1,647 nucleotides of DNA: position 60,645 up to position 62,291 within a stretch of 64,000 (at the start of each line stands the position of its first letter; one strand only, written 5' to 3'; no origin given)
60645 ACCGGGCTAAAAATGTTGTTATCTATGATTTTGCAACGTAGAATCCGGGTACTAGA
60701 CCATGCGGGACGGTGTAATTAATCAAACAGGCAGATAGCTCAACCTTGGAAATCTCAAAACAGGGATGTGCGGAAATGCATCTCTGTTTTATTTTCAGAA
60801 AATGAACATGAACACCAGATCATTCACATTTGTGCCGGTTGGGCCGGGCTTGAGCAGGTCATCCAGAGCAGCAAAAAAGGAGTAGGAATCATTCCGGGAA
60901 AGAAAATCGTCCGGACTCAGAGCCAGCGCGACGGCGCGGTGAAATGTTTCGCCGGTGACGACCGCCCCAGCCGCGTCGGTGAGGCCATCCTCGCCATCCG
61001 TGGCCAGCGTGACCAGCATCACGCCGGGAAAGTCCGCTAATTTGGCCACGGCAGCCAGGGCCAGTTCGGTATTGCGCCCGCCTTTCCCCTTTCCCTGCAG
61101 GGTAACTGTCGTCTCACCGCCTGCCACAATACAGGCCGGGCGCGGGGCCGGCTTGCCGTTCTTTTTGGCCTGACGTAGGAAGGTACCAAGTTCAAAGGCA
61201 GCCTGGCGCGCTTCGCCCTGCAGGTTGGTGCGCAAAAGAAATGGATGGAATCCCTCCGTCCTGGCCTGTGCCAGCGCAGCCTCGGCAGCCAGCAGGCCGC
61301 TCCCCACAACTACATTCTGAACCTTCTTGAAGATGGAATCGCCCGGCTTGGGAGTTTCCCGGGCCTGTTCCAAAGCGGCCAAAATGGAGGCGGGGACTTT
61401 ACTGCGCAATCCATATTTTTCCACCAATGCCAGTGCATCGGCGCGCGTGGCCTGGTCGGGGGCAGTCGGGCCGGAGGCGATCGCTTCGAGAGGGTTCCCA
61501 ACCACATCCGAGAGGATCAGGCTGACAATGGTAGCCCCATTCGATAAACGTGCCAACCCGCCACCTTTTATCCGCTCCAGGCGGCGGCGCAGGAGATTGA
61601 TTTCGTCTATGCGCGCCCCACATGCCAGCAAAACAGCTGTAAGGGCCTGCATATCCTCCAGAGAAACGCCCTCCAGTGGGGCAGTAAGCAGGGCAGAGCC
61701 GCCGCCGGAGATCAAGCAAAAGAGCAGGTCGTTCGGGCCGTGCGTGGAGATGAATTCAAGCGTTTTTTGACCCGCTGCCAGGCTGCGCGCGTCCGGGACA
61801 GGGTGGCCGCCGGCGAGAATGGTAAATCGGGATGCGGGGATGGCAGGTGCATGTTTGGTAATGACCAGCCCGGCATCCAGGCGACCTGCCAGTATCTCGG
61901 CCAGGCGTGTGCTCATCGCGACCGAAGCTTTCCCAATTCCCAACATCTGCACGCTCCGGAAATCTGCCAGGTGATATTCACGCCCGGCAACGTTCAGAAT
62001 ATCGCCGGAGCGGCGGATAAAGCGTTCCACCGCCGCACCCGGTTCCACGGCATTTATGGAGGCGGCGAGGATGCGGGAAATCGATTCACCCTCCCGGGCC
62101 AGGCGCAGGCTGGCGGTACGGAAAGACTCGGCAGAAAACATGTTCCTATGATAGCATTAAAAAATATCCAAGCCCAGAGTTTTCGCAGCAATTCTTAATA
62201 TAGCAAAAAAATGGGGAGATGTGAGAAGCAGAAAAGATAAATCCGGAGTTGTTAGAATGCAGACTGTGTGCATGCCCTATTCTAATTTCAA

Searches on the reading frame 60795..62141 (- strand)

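Call 7: search_protein_families(library=pfam, proteins=[window:60795-62141:-])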
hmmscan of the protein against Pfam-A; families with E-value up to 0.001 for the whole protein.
window:60795-62141:- (448 aa): 2 families
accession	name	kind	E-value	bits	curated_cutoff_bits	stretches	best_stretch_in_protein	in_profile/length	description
PF13660.11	DUF4147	-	1.2e-74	251.2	23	1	22-258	3-234/234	Domain of unknown function (DUF4147)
PF05161.18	MOFRL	-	1.3e-37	128.7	28.3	1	336-441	1-106/106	MOFRL family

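Call 85: search_protein_families(library=ncbifam, proteins=[window:60795-62141:-], max_evalue=1e-8)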
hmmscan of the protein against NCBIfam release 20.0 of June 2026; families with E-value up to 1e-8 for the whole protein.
window:60795-62141:- (448 aa): 2 families
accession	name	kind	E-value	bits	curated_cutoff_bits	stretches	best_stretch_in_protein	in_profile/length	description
NF041176.1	GlyK_Thmprot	equivalog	3.1e-67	227.6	550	1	31-442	7-391/397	glycerate 2-kinase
NF040791.1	gly_kin_Thpl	equivalog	8e-55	186.7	670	1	24-443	20-408/410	glycerate 2-kinase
